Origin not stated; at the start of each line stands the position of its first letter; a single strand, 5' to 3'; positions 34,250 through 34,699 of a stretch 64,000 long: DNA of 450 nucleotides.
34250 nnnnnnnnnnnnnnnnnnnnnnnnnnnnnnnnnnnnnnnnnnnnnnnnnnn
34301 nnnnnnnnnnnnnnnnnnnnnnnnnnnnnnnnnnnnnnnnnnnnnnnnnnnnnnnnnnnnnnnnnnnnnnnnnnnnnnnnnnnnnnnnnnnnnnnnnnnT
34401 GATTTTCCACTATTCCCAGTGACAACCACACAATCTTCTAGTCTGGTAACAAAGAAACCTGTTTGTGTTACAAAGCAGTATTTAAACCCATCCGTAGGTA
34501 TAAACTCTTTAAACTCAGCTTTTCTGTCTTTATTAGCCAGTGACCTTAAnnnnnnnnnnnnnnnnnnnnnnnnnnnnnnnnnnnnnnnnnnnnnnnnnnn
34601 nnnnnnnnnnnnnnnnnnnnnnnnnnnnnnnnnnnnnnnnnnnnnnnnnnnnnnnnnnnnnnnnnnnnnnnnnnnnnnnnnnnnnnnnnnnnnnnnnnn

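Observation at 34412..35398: Intein inserted in the Walker A P-loop of the large terminase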

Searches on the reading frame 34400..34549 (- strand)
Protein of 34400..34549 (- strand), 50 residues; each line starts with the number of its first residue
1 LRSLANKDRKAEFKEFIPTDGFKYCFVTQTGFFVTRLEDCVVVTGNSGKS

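Call 63: search_solved_structures(query=window:34400-34549:-, max_evalue=10, show_alignments=4)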
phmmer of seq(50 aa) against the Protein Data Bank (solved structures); distinct sequences matched with E-value up to 10: 7.
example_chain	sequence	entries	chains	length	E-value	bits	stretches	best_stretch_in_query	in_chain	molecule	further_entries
4zro_A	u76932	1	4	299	1.1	12.7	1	11-43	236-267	3C-like proteinase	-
7smv_A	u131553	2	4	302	1.1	12.7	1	11-43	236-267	3C-like proteinase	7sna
9mvl_A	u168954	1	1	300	1.1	12.7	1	11-43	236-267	Peptidase C30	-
5eu8_A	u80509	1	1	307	1.2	12.7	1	11-43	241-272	main protease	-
9mvk_A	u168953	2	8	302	1.2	12.6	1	11-43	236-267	Peptidase C30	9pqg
9mw4_A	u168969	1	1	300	1.2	12.6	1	11-43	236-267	ORF1ab polyprotein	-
3efy_A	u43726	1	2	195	1.4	12.4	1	11-39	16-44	Cif (Cell cycle inhibiting factor)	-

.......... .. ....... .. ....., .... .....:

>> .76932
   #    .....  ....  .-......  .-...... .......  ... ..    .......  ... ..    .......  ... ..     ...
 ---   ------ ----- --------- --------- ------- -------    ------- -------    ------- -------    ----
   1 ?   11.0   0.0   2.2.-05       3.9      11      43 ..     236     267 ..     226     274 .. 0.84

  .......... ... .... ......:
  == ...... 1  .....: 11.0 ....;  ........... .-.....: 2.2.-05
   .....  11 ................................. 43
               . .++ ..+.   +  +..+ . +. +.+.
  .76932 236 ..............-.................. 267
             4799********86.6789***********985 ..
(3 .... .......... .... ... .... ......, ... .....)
